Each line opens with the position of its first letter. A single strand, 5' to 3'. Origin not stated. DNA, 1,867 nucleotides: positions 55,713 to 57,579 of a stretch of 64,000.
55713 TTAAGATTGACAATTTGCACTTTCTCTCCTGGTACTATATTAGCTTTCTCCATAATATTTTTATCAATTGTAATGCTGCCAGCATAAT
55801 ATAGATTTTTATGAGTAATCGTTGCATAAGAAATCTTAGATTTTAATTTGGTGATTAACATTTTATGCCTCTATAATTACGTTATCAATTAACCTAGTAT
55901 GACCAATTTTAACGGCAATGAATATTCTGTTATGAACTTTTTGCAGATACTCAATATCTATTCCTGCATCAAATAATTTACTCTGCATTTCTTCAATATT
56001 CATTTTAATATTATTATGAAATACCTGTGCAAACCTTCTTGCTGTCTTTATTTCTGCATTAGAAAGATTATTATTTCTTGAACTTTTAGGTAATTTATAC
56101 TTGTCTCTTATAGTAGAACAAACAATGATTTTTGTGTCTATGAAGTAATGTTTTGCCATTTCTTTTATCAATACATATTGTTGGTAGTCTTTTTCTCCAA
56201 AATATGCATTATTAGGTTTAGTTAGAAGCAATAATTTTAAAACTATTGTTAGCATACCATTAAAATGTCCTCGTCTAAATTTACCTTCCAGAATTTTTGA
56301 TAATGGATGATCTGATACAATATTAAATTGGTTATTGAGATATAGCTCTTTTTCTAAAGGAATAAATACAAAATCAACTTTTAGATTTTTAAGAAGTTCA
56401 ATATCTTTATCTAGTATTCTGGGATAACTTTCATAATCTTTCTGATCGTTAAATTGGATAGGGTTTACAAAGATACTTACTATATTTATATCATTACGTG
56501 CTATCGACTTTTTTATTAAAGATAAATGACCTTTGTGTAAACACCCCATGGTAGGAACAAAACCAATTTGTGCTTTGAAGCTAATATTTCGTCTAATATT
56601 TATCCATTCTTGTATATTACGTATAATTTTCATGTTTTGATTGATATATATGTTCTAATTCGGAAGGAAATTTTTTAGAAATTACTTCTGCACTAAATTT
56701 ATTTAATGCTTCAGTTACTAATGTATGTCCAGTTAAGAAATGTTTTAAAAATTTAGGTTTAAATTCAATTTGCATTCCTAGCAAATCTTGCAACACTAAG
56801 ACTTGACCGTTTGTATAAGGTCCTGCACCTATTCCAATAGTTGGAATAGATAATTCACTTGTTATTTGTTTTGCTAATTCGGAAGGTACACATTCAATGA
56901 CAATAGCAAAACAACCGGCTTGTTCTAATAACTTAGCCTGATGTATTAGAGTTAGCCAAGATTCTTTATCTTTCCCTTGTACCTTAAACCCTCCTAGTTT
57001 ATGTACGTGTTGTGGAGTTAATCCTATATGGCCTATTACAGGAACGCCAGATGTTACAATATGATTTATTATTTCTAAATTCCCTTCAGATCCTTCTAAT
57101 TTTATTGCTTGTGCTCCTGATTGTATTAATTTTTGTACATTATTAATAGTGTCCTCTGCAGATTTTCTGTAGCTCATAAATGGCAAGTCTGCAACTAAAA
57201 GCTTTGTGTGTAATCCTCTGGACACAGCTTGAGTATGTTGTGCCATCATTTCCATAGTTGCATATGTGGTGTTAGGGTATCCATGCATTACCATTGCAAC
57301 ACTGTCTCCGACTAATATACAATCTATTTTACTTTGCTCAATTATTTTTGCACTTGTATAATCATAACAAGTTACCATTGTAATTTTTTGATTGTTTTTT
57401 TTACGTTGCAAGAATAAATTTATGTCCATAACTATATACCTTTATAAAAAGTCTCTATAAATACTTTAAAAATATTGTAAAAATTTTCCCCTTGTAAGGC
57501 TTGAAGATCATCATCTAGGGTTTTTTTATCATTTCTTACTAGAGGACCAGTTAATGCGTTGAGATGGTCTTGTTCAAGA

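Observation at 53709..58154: Tightly coupled six-gene operon: panG-like, panB, panC, panD, coaX plus a Leu/Val dehydrogenase that could feed it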

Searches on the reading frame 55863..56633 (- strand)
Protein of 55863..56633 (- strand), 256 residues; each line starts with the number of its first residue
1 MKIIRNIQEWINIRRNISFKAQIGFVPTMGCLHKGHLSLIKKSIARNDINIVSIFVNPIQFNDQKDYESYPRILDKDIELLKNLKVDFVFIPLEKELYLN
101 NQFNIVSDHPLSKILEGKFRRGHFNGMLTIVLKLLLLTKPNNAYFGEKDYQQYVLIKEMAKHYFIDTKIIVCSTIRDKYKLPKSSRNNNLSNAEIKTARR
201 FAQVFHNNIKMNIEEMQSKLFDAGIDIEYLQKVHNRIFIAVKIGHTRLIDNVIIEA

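Call 3: search_protein_families(library=pfam, proteins=[window:55863-56633:-], max_evalue=0.01)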
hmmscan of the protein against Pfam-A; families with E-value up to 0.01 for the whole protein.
window:55863-56633:- (256 aa): 2 families
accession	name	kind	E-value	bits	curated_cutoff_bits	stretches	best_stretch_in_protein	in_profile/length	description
PF02569.21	Pantoate_ligase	-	3.2e-76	256.5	20.7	1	3-253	2-268/268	Pantoate-beta-alanine ligase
PF12433.14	PV_NSP1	-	0.0048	17.6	25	0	147-223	10-79/82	Parvovirus non-structural protein 1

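Call 4: search_protein_families(library=ncbifam, proteins=[window:55863-56633:-], max_evalue=0.01)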
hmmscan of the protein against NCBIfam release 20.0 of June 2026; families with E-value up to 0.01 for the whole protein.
window:55863-56633:- (256 aa): 4 families
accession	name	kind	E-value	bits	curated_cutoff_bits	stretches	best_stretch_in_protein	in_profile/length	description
TIGR00018.1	panC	equivalog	1.5e-70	237.4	212.75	1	1-254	1-282/283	pantoate--beta-alanine ligase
NF010004.0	PRK13477.1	equivalog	4.3e-66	223.4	524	1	4-255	5-282/514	bifunctional pantoate--beta-alanine ligase/(d)CMP kinase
TIGR00125.1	cyt_tran_rel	domain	7.4e-07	29.3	27.7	1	25-85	4-60/65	adenylyltransferase/cytidyltransferase family protein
TIGR01510.1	coaD_prev_kdtB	equivalog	0.0071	16.4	103.3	0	32-87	11-65/155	pantetheine-phosphate adenylyltransferase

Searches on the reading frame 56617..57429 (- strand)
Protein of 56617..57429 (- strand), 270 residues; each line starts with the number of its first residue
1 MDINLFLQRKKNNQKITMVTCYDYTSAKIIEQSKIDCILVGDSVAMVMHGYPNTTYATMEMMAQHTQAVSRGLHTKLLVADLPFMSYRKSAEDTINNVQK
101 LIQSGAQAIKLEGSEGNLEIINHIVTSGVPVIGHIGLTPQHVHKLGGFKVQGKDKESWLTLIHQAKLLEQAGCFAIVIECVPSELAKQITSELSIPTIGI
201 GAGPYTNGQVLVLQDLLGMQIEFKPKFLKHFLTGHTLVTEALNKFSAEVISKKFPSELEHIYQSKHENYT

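Call 3: search_protein_families(library=pfam, proteins=[window:56617-57429:-], max_evalue=0.01)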
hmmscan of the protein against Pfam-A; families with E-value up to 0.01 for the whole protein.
window:56617-57429:- (270 aa): 3 families
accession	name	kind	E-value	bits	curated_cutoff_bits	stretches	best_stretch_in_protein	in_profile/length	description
PF02548.21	Pantoate_transf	-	2.5e-105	352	28.7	1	3-257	4-259/259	Ketopantoate hydroxymethyltransferase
PF13714.12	PEP_mutase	-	2.8e-09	37.3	31.5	1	10-116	5-109/240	Phosphoenolpyruvate phosphomutase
PF01177.27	Asp_Glu_race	-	7.9e-07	29.5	31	1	159-201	54-97/211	Asp/Glu/Hydantoin racemase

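Call 4: search_protein_families(library=ncbifam, proteins=[window:56617-57429:-], max_evalue=0.01)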
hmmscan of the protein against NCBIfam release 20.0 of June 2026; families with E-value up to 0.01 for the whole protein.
window:56617-57429:- (270 aa): 3 families
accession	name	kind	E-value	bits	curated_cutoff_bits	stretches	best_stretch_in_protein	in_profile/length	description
NF001452.0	PRK00311.1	subfamily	3e-106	354.6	272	1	4-258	8-263/267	3-methyl-2-oxobutanoate hydroxymethyltransferase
TIGR00222.1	panB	equivalog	2.2e-92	309.3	207.55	1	6-259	8-261/264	3-methyl-2-oxobutanoate hydroxymethyltransferase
TIGR02317.1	prpB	equivalog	0.0094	15.2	354.4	0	11-113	10-109/285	methylisocitrate lyase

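Call 56: search_dna_similar(query=window:56617-57429:-, collection=plasmids, mode=protein, max_rows=25)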
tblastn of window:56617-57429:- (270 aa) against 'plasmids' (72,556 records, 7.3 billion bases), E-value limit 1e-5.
Records with a match: 652; places in all: 703; records where one place covers at least 80% of the query: 398.
Best place of each record, by identity: 60-80% 1; <60% 651.
By first word of the organism name: Rhizobium 260; Enterococcus 106; Sinorhizobium 89; Bradyrhizobium 21; Escherichia 21; Paracoccus 14; Mesorhizobium 13; Klebsiella 10; Ensifer 9; Acinetobacter 6; and 70 more.
By predicted mobility (MOB-suite, as given by PLSDB): non-mobilizable 318; conjugative 215; mobilizable 119.
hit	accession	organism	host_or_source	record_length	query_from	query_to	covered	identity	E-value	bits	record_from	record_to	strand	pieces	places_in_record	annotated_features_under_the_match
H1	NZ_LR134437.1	Legionella adelaidensis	environmental,Cooling tower water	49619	1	256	95%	61.1%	5e-100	327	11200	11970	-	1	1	panB: 3-methyl-2-oxobutanoate hydroxymethyltransferase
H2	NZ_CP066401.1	Enterococcus faecium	Homo sapiens,cell culture,rectal swab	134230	6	263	96%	50.2%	1e-75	256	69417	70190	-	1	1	panB: 3-methyl-2-oxobutanoate hydroxymethyltransferase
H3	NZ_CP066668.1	Enterococcus faecium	Homo sapiens,cell culture,rectal swab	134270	6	263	96%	50.2%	1e-75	256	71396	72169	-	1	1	panB: 3-methyl-2-oxobutanoate hydroxymethyltransferase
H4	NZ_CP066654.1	Enterococcus faecium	Homo sapiens,cell culture,rectal swab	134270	6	263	96%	50.2%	1e-75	256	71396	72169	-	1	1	panB: 3-methyl-2-oxobutanoate hydroxymethyltransferase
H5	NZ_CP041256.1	Enterococcus faecium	Homo sapiens,infection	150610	6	263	96%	50.2%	1e-75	256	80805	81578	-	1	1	panB: 3-methyl-2-oxobutanoate hydroxymethyltransferase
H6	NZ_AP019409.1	Enterococcus faecium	Homo sapiens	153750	6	263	96%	50.2%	1e-75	256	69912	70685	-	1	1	panB: 3-methyl-2-oxobutanoate hydroxymethyltransferase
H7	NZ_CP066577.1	Enterococcus faecium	Homo sapiens,cell culture,rectal swab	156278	6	263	96%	50.2%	1e-75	256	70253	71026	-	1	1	panB: 3-methyl-2-oxobutanoate hydroxymethyltransferase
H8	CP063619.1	Enterococcus faecium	Homo sapiens,rectal swab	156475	6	263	96%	50.2%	1e-75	256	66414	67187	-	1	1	panB: 3-methyl-2-oxobutanoate hydroxymethyltransferase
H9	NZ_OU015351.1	Enterococcus faecium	Homo sapiens,hepatic abscess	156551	6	263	96%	50.2%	1e-75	256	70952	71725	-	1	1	panB: 3-methyl-2-oxobutanoate hydroxymethyltransferase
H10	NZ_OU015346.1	Enterococcus faecium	Homo sapiens,blood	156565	6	263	96%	50.2%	1e-75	256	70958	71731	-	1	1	panB: 3-methyl-2-oxobutanoate hydroxymethyltransferase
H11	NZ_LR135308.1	Enterococcus faecium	-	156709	6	263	96%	50.2%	1e-75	256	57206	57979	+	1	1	panB: 3-methyl-2-oxobutanoate hydroxymethyltransferase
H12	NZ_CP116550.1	Enterococcus faecium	Bos taurus,whole organism,fecal sample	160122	6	263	96%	50.2%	1e-75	256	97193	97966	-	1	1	panB: 3-methyl-2-oxobutanoate hydroxymethyltransferase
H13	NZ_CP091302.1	Enterococcus faecium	Homo sapiens,Fecal Swap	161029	6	263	96%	50.2%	1e-75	256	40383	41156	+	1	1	panB: 3-methyl-2-oxobutanoate hydroxymethyltransferase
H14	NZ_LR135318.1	Enterococcus faecium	-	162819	6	263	96%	50.2%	1e-75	256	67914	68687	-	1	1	panB: 3-methyl-2-oxobutanoate hydroxymethyltransferase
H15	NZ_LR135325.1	Enterococcus faecium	-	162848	6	263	96%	50.2%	1e-75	256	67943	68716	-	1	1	panB: 3-methyl-2-oxobutanoate hydroxymethyltransferase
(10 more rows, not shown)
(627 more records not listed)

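Call 58: get_annotated_region(hit=H1, flank=8000)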
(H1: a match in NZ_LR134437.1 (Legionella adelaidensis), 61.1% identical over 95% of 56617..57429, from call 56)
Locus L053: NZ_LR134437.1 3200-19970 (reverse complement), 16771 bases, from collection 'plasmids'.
description: Legionella adelaidensis strain NCTC12735 plasmid 28, complete sequence
organism: Legionella adelaidensis (NCBI taxid 45056)
taxonomy: Bacteria; Pseudomonadota; Gammaproteobacteria; Legionellales; Legionellaceae; Legionella; Legionella adelaidensis
host: -; source: environmental,Cooling tower water; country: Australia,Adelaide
typing (MOB-suite, as given by PLSDB): non-mobilizable
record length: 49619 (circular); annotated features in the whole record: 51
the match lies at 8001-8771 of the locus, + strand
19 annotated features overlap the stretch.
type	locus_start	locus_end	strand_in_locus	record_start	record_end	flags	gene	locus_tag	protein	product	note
CDS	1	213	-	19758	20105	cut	sdhD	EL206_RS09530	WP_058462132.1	succinate dehydrogenase, hydrophobic membrane anchor protein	GO:0006099 - tricarboxylic acid cycle [Evidence IEA]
CDS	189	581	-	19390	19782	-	sdhC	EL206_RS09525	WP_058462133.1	succinate dehydrogenase, cytochrome b556 subunit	GO:0006099 - tricarboxylic acid cycle [Evidence IEA]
CDS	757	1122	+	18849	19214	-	-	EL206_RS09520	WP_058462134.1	RDD family protein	-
CDS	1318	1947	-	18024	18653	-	-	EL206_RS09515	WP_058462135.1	hypothetical protein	-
CDS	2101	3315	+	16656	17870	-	-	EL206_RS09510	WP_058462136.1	multidrug effflux MFS transporter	GO:0055085 - transmembrane transport [Evidence IEA]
CDS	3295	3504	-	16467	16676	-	-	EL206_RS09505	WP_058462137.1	FeoC-like transcriptional regulator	-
CDS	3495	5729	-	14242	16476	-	feoB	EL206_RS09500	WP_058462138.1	Fe(2+) transporter permease subunit FeoB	GO:0006826 - iron ion transport [Evidence IEA]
CDS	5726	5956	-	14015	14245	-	-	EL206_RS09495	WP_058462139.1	FeoA family protein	GO:0006811 - monoatomic ion transport [Evidence IEA]; GO:0055072 - obsolete iron ion homeostasis [Evidence IEA]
CDS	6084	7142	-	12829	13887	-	zapE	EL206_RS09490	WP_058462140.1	cell division protein ZapE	GO:0051301 - cell division [Evidence IEA]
CDS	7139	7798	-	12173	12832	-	-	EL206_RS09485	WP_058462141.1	hypothetical protein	-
CDS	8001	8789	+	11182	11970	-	panB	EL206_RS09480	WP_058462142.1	3-methyl-2-oxobutanoate hydroxymethyltransferase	GO:0015940 - pantothenate biosynthetic process [Evidence IEA]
CDS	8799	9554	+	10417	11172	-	panC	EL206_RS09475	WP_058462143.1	pantoate--beta-alanine ligase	GO:0015940 - pantothenate biosynthetic process [Evidence IEA]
CDS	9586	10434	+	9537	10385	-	-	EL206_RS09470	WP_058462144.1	GNAT family N-acetyltransferase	-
CDS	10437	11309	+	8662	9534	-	-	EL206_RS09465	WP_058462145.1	polysaccharide deacetylase family protein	GO:0005975 - carbohydrate metabolic process [Evidence IEA]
CDS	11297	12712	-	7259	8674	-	-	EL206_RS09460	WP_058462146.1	APC family permease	-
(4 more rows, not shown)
